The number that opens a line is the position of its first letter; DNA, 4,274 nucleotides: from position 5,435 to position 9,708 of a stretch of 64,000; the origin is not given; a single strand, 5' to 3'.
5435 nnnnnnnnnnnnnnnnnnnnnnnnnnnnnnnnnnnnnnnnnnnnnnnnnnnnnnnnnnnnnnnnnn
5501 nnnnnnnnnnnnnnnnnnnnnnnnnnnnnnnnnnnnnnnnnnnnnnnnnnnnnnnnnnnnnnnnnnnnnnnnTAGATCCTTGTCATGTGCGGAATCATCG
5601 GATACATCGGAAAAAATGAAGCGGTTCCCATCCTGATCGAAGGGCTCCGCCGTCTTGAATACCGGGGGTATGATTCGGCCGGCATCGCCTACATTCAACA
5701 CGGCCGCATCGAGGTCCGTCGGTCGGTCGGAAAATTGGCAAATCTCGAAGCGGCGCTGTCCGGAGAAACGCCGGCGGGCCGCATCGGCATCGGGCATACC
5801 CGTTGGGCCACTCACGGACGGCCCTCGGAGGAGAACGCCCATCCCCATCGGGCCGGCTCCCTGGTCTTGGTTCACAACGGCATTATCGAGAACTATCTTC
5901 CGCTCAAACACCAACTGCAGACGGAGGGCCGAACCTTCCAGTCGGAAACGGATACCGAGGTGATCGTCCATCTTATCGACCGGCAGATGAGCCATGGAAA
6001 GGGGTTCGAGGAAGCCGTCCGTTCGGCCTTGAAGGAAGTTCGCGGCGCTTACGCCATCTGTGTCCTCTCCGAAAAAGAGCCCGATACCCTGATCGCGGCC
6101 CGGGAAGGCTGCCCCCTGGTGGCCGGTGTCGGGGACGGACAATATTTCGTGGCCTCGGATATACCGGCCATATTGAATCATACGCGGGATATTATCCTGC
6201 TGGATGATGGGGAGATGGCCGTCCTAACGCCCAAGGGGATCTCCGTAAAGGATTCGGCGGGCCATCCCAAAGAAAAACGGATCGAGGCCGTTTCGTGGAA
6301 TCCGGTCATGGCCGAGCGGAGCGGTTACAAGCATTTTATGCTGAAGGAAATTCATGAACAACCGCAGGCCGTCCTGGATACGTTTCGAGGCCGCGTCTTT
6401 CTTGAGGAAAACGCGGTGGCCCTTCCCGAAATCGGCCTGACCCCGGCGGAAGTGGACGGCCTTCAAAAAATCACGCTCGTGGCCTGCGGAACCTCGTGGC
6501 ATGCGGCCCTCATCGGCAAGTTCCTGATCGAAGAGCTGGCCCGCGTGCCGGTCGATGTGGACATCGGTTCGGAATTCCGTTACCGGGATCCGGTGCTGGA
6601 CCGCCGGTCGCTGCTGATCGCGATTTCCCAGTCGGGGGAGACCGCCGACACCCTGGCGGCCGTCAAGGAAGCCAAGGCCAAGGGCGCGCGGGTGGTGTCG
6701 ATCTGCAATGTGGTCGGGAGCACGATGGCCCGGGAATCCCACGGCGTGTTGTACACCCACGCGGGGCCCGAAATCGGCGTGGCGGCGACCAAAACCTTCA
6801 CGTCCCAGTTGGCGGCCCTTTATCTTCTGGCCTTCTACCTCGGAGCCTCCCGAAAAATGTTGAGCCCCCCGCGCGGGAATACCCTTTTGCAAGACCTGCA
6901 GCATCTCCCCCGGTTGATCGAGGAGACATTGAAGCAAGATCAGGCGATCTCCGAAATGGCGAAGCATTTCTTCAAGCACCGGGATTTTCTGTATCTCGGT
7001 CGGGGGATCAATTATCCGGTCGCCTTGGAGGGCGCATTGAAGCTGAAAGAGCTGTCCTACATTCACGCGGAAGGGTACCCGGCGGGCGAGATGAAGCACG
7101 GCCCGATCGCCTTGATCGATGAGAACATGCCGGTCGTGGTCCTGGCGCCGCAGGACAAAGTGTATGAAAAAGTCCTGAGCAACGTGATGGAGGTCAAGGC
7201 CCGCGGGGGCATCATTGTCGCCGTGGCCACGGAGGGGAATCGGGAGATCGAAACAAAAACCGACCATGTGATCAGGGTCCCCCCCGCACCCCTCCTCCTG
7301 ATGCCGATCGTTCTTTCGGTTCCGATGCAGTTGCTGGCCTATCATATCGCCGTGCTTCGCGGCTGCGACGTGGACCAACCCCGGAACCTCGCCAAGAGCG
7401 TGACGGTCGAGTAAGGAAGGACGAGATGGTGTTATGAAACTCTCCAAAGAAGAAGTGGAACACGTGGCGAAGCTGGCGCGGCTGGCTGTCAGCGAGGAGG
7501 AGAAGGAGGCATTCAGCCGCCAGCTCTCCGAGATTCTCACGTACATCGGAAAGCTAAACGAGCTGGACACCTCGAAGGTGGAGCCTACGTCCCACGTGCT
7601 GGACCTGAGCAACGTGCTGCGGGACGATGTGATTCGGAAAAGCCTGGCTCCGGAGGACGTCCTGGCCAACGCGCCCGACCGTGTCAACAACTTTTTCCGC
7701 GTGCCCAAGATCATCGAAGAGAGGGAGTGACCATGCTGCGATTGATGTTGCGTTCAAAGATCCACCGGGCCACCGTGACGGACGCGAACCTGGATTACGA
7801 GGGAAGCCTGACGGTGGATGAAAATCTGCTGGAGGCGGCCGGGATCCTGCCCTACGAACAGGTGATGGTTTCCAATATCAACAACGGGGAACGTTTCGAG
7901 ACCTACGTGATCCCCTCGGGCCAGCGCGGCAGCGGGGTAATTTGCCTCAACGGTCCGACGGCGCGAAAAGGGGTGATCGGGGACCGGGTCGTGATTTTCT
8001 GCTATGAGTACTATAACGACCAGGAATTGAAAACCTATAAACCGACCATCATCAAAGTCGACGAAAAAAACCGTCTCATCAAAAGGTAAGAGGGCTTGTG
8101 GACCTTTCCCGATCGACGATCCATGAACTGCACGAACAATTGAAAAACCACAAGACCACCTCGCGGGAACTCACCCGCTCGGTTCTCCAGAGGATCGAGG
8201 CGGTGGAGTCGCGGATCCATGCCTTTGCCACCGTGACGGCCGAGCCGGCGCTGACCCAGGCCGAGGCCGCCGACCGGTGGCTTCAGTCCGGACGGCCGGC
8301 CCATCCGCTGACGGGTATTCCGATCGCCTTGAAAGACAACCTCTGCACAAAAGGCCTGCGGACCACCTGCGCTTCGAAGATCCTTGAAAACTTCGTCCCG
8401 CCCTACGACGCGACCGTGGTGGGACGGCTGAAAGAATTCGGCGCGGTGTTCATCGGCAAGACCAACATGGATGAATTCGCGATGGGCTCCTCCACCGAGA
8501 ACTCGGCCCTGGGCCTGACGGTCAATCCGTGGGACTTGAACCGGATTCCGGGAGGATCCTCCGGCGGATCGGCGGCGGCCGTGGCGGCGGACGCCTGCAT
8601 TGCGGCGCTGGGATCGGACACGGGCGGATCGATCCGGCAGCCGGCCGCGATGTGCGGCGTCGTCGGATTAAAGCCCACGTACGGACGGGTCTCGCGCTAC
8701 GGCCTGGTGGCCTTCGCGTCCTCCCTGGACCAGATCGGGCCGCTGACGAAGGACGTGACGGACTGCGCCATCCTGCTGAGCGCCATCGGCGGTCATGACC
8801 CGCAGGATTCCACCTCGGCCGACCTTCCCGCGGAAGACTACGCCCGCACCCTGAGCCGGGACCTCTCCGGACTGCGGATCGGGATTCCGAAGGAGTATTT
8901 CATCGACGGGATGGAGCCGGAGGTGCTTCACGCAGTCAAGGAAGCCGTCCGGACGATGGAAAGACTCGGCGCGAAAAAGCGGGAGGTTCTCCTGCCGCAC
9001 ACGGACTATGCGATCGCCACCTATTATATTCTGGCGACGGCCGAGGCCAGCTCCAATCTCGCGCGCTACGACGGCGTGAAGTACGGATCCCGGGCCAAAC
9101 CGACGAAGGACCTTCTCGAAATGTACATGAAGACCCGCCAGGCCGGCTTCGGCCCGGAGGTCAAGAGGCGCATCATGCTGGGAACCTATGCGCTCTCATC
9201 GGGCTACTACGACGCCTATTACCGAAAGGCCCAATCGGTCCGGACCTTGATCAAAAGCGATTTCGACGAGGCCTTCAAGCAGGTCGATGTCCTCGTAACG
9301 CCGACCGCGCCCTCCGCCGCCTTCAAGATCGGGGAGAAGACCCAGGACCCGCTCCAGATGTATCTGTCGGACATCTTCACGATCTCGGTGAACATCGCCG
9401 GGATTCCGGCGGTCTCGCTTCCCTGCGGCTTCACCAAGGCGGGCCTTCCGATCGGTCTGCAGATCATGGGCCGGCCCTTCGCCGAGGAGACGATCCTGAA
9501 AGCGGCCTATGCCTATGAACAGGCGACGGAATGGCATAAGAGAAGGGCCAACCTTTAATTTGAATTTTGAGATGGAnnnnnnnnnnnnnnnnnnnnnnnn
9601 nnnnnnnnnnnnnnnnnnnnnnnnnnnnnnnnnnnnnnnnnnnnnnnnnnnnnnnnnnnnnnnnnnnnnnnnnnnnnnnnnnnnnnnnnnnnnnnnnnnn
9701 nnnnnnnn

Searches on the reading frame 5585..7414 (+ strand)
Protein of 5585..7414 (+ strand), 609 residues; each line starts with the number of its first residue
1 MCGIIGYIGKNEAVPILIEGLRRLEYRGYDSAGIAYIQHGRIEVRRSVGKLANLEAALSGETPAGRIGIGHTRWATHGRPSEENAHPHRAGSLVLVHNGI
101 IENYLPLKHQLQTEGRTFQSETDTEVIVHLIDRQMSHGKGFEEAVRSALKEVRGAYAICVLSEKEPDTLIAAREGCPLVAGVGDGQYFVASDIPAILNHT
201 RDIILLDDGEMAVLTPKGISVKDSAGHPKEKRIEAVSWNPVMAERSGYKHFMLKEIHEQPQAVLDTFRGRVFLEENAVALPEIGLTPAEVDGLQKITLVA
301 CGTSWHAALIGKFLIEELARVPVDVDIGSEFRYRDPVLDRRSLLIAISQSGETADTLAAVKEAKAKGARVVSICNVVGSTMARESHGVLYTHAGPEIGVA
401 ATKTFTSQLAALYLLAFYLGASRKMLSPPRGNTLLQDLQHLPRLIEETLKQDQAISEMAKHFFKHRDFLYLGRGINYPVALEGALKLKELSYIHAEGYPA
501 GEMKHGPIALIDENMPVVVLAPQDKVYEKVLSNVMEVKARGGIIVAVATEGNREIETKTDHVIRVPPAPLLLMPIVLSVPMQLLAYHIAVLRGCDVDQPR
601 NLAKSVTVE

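Call 14: search_protein_families(library=pfam, proteins=[window:5585-7414:+], max_evalue=0.0001)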
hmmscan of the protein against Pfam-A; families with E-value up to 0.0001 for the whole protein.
window:5585-7414:+ (609 aa): 3 families
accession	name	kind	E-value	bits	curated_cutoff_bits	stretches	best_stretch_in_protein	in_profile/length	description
PF01380.27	SIS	-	5.3e-61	204.6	25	2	295-416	7-129/131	SIS domain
PF13522.11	GATase_6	-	2.4e-22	79.8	27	1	64-191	9-129/130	Glutamine amidotransferase domain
PF13537.11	GATase_7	-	1.9e-16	60.6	25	1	85-197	13-122/123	Glutamine amidotransferase domain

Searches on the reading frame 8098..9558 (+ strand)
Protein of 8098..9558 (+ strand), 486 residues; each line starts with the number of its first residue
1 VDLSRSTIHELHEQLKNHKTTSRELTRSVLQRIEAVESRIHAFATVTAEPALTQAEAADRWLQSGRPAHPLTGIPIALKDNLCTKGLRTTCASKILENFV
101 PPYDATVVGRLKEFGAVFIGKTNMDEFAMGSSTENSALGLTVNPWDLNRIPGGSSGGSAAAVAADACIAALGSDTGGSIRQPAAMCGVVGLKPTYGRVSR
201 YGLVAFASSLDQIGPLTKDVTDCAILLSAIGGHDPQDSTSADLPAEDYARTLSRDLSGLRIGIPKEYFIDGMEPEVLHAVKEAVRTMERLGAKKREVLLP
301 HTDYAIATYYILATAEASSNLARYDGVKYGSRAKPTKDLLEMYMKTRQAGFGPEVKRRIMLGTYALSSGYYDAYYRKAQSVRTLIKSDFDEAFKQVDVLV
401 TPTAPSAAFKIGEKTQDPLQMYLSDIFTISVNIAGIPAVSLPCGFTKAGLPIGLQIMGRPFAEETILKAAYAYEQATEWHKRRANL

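Call 14: search_protein_families(library=pfam, proteins=[window:8098-9558:+], max_evalue=0.0001)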
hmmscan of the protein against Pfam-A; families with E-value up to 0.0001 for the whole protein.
window:8098-9558:+ (486 aa): 1 family
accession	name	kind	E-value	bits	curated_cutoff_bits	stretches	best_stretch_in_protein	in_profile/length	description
PF01425.27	Amidase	-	2.2e-171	571.2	27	1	24-467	1-445/445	Amidase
